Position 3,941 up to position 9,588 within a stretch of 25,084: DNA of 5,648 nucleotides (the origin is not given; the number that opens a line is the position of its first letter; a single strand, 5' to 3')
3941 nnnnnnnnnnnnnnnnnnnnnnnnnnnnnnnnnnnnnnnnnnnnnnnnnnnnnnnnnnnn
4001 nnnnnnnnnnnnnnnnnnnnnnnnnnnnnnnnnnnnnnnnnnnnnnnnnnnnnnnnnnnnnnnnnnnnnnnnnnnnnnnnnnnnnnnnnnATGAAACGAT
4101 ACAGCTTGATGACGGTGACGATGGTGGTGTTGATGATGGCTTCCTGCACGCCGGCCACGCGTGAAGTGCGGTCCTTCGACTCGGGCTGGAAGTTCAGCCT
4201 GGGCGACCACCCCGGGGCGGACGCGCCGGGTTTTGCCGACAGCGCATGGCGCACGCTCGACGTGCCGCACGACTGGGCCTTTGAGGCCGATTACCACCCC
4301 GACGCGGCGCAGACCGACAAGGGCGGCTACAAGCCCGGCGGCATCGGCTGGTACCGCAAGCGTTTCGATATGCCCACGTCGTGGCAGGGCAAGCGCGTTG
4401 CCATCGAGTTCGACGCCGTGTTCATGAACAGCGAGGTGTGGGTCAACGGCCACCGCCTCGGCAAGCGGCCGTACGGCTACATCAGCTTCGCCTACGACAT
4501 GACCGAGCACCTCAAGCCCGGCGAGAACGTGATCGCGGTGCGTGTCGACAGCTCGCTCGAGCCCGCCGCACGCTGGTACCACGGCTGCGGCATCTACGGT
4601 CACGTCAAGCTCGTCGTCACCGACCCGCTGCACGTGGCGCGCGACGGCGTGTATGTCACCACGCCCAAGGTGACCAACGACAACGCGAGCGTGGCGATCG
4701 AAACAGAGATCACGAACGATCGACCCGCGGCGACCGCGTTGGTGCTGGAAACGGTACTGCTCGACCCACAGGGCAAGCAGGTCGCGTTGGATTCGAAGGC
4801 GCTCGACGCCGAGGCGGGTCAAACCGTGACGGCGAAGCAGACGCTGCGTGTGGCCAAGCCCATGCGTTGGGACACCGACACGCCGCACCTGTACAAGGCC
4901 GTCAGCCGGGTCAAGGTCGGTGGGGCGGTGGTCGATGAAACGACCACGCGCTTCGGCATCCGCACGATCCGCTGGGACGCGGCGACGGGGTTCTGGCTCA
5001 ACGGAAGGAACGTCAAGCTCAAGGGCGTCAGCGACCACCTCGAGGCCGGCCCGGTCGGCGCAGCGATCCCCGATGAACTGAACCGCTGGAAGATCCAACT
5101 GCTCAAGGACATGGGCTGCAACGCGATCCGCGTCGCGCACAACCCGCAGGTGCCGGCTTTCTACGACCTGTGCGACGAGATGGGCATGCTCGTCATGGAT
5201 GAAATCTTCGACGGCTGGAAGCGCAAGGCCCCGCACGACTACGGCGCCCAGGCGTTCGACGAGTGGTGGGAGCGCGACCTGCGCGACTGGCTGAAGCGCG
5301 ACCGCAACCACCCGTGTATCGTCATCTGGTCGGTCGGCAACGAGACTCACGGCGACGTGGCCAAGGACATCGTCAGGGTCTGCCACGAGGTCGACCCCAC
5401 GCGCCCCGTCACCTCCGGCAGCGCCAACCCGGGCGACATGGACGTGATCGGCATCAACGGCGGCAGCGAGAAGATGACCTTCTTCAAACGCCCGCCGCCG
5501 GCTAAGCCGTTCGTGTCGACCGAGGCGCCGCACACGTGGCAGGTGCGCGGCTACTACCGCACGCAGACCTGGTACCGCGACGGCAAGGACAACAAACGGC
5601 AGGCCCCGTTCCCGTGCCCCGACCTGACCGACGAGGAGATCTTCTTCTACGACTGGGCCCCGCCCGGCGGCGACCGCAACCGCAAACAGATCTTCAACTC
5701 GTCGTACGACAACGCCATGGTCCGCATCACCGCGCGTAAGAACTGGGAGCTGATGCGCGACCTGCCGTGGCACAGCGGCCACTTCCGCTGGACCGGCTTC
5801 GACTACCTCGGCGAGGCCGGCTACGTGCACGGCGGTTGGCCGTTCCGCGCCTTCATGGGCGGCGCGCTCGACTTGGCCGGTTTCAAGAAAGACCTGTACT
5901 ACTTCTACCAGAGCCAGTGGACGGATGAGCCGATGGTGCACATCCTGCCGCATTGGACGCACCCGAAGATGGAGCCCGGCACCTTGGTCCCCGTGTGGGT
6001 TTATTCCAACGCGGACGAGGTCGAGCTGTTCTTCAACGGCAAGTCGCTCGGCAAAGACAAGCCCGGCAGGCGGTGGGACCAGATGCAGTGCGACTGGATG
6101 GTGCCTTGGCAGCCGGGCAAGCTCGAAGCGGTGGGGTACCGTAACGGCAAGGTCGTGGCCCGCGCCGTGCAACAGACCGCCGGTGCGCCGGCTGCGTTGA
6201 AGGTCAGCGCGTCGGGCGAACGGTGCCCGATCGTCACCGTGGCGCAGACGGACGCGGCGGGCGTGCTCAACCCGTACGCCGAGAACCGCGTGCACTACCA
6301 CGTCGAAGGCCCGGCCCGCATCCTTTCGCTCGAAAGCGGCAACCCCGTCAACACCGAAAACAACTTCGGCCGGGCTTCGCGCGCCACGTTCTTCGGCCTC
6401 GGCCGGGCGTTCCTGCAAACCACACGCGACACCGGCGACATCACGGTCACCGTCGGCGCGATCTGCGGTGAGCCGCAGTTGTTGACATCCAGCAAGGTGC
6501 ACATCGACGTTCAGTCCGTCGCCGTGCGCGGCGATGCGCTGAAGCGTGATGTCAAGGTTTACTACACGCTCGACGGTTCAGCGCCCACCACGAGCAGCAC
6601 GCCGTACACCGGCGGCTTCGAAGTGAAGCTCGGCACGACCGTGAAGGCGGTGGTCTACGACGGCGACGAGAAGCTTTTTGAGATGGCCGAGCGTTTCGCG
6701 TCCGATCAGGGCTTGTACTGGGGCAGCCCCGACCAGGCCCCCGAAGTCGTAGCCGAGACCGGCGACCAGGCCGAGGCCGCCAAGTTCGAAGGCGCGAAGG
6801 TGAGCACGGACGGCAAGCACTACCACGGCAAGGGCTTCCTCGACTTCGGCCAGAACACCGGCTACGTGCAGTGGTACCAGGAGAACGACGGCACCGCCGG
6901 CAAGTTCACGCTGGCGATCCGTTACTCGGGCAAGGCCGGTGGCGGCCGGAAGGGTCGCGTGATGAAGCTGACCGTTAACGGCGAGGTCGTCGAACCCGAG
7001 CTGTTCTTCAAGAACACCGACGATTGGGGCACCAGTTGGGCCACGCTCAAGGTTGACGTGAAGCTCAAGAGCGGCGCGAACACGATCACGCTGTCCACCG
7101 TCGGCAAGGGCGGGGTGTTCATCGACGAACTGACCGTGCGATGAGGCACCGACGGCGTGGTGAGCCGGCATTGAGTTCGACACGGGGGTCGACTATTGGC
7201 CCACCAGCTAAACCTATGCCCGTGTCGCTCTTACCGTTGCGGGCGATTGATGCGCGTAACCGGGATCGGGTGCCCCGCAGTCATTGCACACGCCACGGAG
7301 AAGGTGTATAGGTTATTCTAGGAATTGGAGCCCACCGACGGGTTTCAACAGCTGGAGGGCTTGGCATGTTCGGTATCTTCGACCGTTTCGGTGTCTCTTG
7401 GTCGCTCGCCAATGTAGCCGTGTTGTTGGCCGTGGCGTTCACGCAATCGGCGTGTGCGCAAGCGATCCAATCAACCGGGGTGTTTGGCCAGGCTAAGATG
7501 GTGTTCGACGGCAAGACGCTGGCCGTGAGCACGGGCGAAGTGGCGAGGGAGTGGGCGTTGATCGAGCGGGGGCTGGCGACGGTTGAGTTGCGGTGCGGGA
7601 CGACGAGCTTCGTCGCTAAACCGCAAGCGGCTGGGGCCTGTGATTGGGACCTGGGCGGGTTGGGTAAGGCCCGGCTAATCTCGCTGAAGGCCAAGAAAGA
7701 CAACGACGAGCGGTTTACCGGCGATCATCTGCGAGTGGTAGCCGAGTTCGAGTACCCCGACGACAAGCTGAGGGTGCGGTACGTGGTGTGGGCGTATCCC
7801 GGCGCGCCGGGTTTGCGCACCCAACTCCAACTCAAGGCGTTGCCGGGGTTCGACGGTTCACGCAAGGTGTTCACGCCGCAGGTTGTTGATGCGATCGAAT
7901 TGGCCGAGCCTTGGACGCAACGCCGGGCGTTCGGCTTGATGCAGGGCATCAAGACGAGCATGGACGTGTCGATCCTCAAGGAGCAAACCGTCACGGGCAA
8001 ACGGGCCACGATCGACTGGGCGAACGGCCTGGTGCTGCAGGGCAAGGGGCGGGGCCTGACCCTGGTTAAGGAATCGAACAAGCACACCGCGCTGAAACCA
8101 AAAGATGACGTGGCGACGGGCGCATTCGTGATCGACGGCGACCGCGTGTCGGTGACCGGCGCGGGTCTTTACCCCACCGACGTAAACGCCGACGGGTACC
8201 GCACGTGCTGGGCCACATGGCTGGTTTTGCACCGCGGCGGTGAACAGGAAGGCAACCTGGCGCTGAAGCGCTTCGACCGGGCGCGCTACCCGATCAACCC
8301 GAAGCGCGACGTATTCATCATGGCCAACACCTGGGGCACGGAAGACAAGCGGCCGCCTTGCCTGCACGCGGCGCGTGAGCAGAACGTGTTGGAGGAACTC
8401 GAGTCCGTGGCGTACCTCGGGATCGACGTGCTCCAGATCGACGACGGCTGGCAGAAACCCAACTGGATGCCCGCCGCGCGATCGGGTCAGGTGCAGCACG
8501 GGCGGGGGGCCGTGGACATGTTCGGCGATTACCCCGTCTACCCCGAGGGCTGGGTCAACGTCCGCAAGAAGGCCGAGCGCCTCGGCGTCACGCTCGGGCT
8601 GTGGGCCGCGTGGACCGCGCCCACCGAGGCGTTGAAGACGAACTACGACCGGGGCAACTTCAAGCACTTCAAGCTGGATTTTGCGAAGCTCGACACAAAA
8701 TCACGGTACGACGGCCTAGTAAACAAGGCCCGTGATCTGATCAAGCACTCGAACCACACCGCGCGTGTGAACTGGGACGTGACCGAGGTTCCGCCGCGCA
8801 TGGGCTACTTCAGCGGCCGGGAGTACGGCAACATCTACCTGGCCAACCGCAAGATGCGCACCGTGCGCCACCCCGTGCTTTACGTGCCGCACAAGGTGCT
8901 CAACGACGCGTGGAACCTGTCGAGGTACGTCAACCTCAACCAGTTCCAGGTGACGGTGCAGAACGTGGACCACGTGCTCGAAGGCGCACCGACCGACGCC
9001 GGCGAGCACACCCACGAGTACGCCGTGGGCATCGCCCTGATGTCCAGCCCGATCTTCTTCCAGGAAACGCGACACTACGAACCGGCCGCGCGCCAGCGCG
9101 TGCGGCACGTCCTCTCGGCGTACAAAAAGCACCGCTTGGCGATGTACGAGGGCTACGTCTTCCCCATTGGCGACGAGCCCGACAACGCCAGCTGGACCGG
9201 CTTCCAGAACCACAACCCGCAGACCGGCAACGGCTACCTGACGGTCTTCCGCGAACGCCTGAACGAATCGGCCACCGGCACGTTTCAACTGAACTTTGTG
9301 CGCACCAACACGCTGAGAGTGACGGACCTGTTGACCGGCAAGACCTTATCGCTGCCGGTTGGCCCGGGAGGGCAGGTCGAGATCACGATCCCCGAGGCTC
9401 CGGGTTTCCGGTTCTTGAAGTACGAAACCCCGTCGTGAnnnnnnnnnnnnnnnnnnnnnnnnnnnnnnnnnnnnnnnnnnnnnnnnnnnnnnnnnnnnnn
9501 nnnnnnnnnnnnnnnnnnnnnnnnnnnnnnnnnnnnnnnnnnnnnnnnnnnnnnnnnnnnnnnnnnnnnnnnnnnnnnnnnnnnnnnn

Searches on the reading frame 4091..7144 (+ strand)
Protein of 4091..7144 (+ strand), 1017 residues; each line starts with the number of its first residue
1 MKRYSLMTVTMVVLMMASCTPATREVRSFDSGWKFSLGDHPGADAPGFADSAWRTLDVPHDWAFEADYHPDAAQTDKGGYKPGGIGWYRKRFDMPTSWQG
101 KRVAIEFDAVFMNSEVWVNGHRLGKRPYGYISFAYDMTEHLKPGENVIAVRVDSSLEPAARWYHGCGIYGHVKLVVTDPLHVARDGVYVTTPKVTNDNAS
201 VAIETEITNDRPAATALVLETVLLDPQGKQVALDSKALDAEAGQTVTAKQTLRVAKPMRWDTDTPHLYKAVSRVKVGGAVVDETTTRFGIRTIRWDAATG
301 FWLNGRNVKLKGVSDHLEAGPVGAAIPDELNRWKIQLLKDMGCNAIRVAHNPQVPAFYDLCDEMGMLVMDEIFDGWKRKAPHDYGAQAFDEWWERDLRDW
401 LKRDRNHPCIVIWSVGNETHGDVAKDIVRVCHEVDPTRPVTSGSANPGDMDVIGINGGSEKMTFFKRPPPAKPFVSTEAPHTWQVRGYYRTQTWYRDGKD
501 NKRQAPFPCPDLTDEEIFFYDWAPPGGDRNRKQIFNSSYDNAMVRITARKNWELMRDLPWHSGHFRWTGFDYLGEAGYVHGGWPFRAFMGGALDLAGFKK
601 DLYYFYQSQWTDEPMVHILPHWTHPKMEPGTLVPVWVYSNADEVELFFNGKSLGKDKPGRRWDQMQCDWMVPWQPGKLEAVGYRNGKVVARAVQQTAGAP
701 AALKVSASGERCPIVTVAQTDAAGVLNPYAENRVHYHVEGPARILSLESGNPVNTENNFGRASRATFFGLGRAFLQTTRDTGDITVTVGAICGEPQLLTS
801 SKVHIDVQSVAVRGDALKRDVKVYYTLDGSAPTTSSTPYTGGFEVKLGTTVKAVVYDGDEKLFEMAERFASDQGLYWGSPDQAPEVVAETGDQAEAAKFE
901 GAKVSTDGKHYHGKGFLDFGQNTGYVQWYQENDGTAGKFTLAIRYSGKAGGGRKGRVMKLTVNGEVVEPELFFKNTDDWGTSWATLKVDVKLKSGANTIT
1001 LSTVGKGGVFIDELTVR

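Call 9: search_protein_families(library=pfam, proteins=[window:4091-7144:+], max_evalue=0.01)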
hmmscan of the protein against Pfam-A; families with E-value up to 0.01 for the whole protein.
window:4091-7144:+ (1017 aa): 13 families
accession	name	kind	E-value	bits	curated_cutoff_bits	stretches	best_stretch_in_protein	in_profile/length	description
PF02836.23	Glyco_hydro_2_C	-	7.3e-29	101.3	21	1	301-445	8-163/302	Glycosyl hydrolases family 2, TIM barrel domain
PF02837.24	Glyco_hydro_2_N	-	6.3e-28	98.3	28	1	27-175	2-166/169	Glycosyl hydrolases family 2, sugar binding domain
PF16355.11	DUF4982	-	1.3e-25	89.5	23.9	1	630-690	1-61/61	Domain of unknown function (DUF4982)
PF00703.27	Glyco_hydro_2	-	1.9e-17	64.4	23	1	187-291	6-109/109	Glycosyl hydrolases family 2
PF18565.7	Glyco_hydro2_C5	-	1.1e-14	54.5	32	1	704-789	9-93/103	Glycoside hydrolase family 2 C-terminal domain 5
PF13290.12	CHB_HEX_C_1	-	6.6e-12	45.6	22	1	819-859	19-59/67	Chitobiase/beta-hexosaminidase C-terminal domain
PF13287.12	Fn3_assoc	-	1.1e-11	45.1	23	1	819-859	8-48/59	Fn3 associated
PF22666.2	Glyco_hydro_2_N2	-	4.9e-09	36.9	27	1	87-160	51-125/167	Glycosyl hydrolase 2 galactose-binding domain-like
PF16990.11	CBM_35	-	2.2e-05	25.2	28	1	893-1013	4-115/121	Carbohydrate binding module (family 35)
PF13364.12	BetaGal_ABD2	-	5.6e-05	24.3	23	1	71-154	24-108/112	Beta-galactosidase second all-beta domain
PF21467.3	BetaGal_gal-bd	-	0.00019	21.9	27.3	1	86-125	2-39/62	Beta-galactosidase, galactose-binding domain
PF16841.11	CBM60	-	0.0072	17.2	28.2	0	940-1001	1-53/91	Ca-dependent carbohydrate-binding module xylan-binding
PF22820.2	TcaA_3rd_4th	-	0.0074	16.6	27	0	637-656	7-26/73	TcaA protein 3rd/4th domain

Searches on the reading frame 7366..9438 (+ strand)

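Call 9: search_protein_families(library=pfam, proteins=[window:7366-9438:+], max_evalue=0.01)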
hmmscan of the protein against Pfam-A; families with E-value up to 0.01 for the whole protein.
window:7366-9438:+ (690 aa): 0 families

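Call 27: search_protein_families(library=pfam, proteins=[window:7366-9438:+], max_evalue=1)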
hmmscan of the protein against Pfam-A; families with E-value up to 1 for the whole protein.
window:7366-9438:+ (690 aa): 1 family
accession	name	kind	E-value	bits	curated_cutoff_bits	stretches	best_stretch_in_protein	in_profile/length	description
PF17504.7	DUF5436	-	0.034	14.9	27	1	500-529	29-58/79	Family of unknown function (DUF5436)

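Call 55: search_protein_families(library=padloc, proteins=[window:7366-9438:+], max_evalue=0.01)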
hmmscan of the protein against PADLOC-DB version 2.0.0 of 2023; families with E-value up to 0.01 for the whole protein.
window:7366-9438:+ (690 aa): 0 families
